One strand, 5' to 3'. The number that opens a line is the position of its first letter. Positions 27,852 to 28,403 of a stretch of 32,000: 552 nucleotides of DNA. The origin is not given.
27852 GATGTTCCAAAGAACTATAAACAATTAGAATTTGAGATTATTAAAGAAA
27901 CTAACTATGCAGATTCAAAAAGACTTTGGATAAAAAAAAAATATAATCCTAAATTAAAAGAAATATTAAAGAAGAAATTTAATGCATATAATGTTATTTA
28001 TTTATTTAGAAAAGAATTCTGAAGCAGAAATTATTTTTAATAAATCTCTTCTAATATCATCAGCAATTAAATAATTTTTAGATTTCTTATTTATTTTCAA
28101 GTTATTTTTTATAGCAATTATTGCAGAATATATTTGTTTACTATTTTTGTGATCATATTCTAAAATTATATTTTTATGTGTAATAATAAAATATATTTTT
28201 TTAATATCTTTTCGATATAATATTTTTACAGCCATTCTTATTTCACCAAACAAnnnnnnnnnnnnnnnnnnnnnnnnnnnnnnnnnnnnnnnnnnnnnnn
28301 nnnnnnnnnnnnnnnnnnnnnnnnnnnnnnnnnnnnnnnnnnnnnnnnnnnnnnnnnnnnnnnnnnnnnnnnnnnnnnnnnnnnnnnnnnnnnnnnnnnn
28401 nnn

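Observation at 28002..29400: Minimal RiPP-like operon: unannotated 41-aa peptide ending in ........, a radical SAM/SPASM enzyme and a 77-aa partner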

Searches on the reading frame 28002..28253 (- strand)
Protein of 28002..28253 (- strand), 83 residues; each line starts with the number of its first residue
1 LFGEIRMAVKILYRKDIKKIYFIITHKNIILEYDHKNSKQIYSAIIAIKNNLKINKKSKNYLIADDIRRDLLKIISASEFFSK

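Call 9: search_protein_families(library=pfam, proteins=[window:28002-28253:-], max_evalue=0.1)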
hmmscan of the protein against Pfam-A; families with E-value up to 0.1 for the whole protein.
window:28002-28253:- (83 aa): 1 family
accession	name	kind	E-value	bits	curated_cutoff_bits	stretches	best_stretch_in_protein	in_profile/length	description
PF14466.11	PLCC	-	0.004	17.2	24.2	1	16-74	95-152/153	PLAT/LH2 and C2-like Ca2+-binding lipoprotein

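Call 12: search_protein_families(library=ncbifam, proteins=[window:28002-28253:-], max_evalue=0.1)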
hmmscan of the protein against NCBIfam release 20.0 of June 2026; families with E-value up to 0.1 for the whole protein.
window:28002-28253:- (83 aa): 0 families

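Call 41: find_homologous_proteins(query=window:28005-28235:-, max_evalue=0.001)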
Query seq(77 aa) (77 aa): 3 proteins with E <= 0.001 among 4 candidates.
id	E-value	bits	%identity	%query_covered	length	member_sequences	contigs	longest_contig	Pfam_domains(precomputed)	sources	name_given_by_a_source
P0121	2.0e-38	146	100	100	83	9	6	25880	-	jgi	jgi:hypothetical protein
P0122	1.3e-28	115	81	100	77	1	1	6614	-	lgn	-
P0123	2.1e-20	89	65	100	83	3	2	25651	-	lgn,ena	-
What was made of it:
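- Tried and rejected: Single-sequence search with the 77-aa partner (call 41).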

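Call 45: search_protein_families(library=pfam, alignment_id=A3, max_evalue=10)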
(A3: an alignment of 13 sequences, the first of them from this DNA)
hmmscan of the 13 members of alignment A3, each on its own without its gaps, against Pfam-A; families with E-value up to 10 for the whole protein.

A. member 1, seq(77 aa): 1 family
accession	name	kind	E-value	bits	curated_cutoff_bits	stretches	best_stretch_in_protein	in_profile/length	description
PF14466.11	PLCC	-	0.0044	17.1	24.2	1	11-68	96-152/153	PLAT/LH2 and C2-like Ca2+-binding lipoprotein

B. families by the number of members that match (of 13 scanned): 12 families
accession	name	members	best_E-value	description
PF14466.11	PLCC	2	9.1e-05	PLAT/LH2 and C2-like Ca2+-binding lipoprotein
PF12491.13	ApoB100_C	2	0.017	Apolipoprotein B100 C terminal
PF02990.21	EMP70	2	0.027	Endomembrane protein 70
PF23267.1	ENOX1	1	0.022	ENOX1-like domain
PF06115.17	DUF956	1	0.038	Domain of unknown function (DUF956)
PF16295.10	TetR_C_10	1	0.039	Tetracyclin repressor-like, C-terminal domain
PF14129.11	DUF4296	1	0.051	Domain of unknown function (DUF4296)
PF22346.2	CARDS_D3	1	0.06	ADP-ribosylating toxin CARDS, C-terminal beta-trefoil domain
PF02772.21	S-AdoMet_synt_M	1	0.073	S-adenosylmethionine synthetase, central domain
PF03483.22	B3_4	1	0.084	B3/4 domain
PF12433.14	PV_NSP1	1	6.3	Parvovirus non-structural protein 1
PF20874.2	Relaxase_M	1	6.3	Relaxase central domain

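Call 46: search_solved_structures(query=A3, max_evalue=10, show_alignments=3)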
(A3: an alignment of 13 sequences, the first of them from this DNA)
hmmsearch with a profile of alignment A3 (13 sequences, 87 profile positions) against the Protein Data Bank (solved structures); distinct sequences matched with E-value up to 10: 5.
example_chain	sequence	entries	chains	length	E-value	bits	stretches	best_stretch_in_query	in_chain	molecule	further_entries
5bjy_A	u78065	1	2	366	0.57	13.6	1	27-78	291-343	WlaL protein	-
5bjv_A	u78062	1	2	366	0.57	13.6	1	27-78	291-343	WlaL protein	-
6sw9_A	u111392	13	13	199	1.9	11.9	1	33-83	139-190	30S ribosomal protein S3Ae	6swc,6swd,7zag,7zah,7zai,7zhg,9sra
4v6u_AA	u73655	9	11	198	4.1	10.8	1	33-84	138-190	30S ribosomal protein S3Ae | 30S ribosomal protein uS3 | Small ribosomal subunit protein eS1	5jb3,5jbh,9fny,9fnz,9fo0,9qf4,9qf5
4v4n_BA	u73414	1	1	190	5.7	10.3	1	33-84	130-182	30S ribosomal protein S3AE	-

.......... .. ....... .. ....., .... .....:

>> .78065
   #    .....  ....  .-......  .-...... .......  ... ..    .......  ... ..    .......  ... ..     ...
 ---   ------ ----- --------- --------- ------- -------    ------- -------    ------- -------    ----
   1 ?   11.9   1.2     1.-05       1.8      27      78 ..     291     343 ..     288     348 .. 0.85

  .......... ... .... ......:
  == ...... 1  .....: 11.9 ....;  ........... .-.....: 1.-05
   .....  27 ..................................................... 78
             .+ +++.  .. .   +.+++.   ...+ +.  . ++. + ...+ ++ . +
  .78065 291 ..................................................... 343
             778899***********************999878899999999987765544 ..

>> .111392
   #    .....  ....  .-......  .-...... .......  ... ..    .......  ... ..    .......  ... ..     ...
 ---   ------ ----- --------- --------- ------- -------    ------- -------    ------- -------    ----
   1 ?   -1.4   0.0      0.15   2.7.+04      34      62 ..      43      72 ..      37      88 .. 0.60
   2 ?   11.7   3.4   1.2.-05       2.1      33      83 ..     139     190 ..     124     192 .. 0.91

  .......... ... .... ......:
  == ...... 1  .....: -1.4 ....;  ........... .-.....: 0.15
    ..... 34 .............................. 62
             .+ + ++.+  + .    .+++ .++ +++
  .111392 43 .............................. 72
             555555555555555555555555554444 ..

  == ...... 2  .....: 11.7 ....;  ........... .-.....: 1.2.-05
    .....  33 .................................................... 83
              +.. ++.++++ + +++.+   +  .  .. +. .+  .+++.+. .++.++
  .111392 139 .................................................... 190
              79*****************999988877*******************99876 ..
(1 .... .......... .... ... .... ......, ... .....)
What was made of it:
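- On RRE / PqqD-like leader-binding domain (for the 77-aa partner): The PDB profile search returns nothing relevant (call 46).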

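Call 47: find_homologous_proteins(query=A3, max_evalue=0.001)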
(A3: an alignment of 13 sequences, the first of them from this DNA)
Query A3 (13 sequences) (77 aa, profile of the alignment): 40 proteins with E <= 0.001 among 909 candidates.
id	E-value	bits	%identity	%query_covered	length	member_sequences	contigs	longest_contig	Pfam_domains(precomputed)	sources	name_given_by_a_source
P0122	9.6e-21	91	81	100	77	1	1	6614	-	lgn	-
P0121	4.9e-20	89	100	100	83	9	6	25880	-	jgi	jgi:hypothetical protein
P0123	1.5e-17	81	65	100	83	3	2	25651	-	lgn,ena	-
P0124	4.1e-16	77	-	-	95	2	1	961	-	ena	-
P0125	1.4e-15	75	-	-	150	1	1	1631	-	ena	-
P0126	2.9e-14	71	-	-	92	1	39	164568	-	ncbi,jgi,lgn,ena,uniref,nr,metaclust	ncbi:hypothetical protein A3K02_02460 [candidate division WS6 bacterium RIFOXYD1_FULL_33_8]|uniref:U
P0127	2.1e-13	68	-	-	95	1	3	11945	-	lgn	-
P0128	4.5e-13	67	-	-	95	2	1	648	-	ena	-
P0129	5.5e-13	67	-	-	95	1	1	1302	-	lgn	-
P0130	6.8e-13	66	-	-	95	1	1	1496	-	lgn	-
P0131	1.6e-12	65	-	-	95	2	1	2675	-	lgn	-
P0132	4.5e-12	64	-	-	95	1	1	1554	-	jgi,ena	-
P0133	4.6e-12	64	-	-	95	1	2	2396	-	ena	-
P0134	6.8e-12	63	-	-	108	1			-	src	-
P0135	8.8e-12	63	-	-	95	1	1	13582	-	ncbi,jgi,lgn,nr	ncbi:MAG: hypothetical protein RBS01_02410 [Candidatus Dojkabacteria bacterium]|jgi:hypothetical pro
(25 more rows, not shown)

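Call 53: find_encoding_contigs(protein=P0121, flank=10000, max_places=6)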
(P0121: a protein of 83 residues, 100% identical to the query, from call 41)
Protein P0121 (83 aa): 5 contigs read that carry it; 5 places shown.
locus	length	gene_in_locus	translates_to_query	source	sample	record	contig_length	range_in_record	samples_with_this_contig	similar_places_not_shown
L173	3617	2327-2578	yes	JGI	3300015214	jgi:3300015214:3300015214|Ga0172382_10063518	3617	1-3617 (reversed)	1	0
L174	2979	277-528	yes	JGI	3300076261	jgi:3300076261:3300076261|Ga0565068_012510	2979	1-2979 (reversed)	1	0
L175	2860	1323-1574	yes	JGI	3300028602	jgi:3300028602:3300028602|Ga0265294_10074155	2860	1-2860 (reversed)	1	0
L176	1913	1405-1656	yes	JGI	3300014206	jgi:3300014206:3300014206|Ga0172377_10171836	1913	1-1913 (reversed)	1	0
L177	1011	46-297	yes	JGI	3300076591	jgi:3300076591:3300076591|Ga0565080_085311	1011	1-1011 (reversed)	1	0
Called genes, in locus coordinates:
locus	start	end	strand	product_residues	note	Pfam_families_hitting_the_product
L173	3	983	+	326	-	?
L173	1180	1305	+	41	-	-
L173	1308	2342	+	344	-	PF04055:Radical_SAM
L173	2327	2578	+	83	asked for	-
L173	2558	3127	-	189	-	PF00583:Acetyltransf_1, PF13673:Acetyltransf_10, PF13508:Acetyltransf_7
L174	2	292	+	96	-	?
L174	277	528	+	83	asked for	-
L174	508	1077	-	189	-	PF00583:Acetyltransf_1, PF13673:Acetyltransf_10, PF13508:Acetyltransf_7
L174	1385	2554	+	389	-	PF01637:ATPase_2 (weak), PF13173:AAA_14, PF13635:DUF4143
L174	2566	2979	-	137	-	?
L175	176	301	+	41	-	-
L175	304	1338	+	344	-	PF04055:Radical_SAM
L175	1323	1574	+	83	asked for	-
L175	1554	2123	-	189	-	PF00583:Acetyltransf_1, PF13673:Acetyltransf_10, PF13508:Acetyltransf_7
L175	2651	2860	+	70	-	?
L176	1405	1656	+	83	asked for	-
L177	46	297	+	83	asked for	-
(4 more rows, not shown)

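Call 55: predict_structure(alignment_id=A4)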
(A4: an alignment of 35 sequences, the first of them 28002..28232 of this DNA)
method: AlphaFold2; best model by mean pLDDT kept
length: 76 residues; sequences in the alignment: 35
mean_pLDDT: 80.7   pTM: 0.64
mean pLDDT of the five models: 80.7, 78.7, 75.4, 74.5, 73.7
residues with pLDDT >= 90: 0; 70-90: 72; 50-70: 4; < 50: 0
segments of 3 or more residues with pLDDT < 50: none
pLDDT, mean of each block of 10 residues (from residue 1): 78 79 79 83 84 86 83 69
secondary structure, 60 per line:
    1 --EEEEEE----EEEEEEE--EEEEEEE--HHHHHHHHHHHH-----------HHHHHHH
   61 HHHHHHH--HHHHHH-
elements in order: E3-8 E13-19 E22-28 H31-42 H54-67 H70-75
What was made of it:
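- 28002..28235 (-): Small partner protein (77 aa; 83 aa if the TTG at 28253 is used). A new domain family; predicted leader-peptide-binding adaptor. AF2 model pLDDT 80.7 with beta3-alpha3 topology (call 55).
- On RRE / PqqD-like leader-binding domain (for the 77-aa partner): The AF2 model (pLDDT 80.7) has topology b1-b2-b3-a1-a2-a3 (call 55).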

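Call 58: fold_search(model_id=the predicted structure, library=pdb)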
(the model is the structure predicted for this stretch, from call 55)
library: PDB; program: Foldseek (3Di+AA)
matches with E <= 10: 795; with E <= 0.001: 0
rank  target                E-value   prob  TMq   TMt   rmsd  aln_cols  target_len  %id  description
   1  9asm_B                2.1e-01  0.21  0.32  0.12  21.4       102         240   10  Human Drosha and DGCR8 in complex with Pri-let-7f1 (released 2024-09-04)
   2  6tsb                  2.5e-01  0.13  0.24  0.09  10.9        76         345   17  Crystal structure of the Chitinase Domain of the Spore Coat Protein CotE from Clostridium difficile (released 2020-06-24)
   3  5v1u_A                2.7e-01  0.18  0.31  0.30   7.5        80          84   12  TbiB1 in Complex with the TbiA(beta) Leader Peptide (released 2018-09-05)
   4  3lw8_E                3.1e-01  0.15  0.26  0.14   7.4        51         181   10  Shigella IpgB2 in complex with human RhoA, GDP and Mg2+ (complex A) (released 2010-03-31)
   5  9kby_A                3.5e-01  0.12  0.26  0.05  10.5        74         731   11  Cryo-EM structure of DCL4-Hairpin RNA complex (released 2026-02-18)
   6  8i9x_Lk               3.8e-01  0.35  0.39  0.40  10.8        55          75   18  Cryo-EM structure of a Chaetomium thermophilum pre-60S ribosomal subunit - Ytm1-1 (released 2023-05-17)
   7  9jyy_G                4.6e-01  0.11  0.22  0.04  12.3        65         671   12  core proteins of mature T7 (released 2024-12-11)
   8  8vl4_MODEL_1_A        4.9e-01  0.57  0.44  0.35   6.0        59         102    7  Solution NMR Structure of de novo design protein 312 parent (released 2024-08-07)
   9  6gri_2                4.9e-01  0.28  0.40  0.15   5.7        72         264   10  E. coli Microcin synthetase McbBCD complex (released 2019-01-30)
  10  5zwb_B                4.9e-01  0.23  0.40  0.14  12.0        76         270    9  Crystal structure of Pyridoxal kinase (PdxK) from Salmonella typhimurium in complex with ADP, PL-linked to Lys233 via  (released 2019-05-29)
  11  5v1u_B                5.2e-01  0.14  0.31  0.29   7.5        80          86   12  TbiB1 in Complex with the TbiA(beta) Leader Peptide (released 2018-09-05)
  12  5jrw_C                5.2e-01  0.08  0.23  0.08  12.6        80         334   24  Crystal structure of Thermotoga maritima mutant D89R/D253R (released 2017-01-25)
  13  6rd4_7                5.6e-01  0.10  0.30  0.15  21.8        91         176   12  CryoEM structure of Polytomella F-ATP synthase, Full dimer, composite map (released 2019-07-03)
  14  2ltr_MODEL_1_A        6.8e-01  0.30  0.38  0.30   6.0        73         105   10  Solution structure of RDE-4(32-136) (released 2013-12-04)
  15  4xa4_A                6.8e-01  0.06  0.24  0.11  18.1        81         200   14  Crystal Structure of the coiled-coil surrounding Skip 3 of MYH7 (released 2015-07-01)
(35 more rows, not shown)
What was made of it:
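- On RRE / PqqD-like leader-binding domain (for the 77-aa partner): Foldseek's best small-domain match is the lasso RRE TbiB1, but with E 0.27 and TM 0.31 (call 58).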

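Call 79: search_protein_families(library=pfam, proteins=[L173:3-983:+, L174:1385-2554:+], max_evalue=0.001)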
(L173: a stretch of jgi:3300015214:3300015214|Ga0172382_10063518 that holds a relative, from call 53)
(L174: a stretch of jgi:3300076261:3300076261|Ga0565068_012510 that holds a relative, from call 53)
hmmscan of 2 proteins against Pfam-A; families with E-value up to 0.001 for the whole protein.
L173:3-983:+ (326 aa): 2 families
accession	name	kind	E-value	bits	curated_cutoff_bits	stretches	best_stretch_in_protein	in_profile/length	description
PF13635.12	DUF4143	-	2.9e-20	73.1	28.1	1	161-287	2-145/160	Domain of unknown function (DUF4143)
PF13173.12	AAA_14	-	1.5e-17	64.3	27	1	3-111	22-129/129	AAA domain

L174:1385-2554:+ (389 aa): 3 families
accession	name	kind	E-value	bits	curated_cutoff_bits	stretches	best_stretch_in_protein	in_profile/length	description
PF13173.12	AAA_14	-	2.5e-27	95.9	27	1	42-174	2-129/129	AAA domain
PF13635.12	DUF4143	-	2.4e-19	70.1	28.1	1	224-349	2-144/160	Domain of unknown function (DUF4143)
PF01637.24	ATPase_2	-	6.6e-08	33.1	33.2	1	28-206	4-222/225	ATPase domain predominantly from Archaea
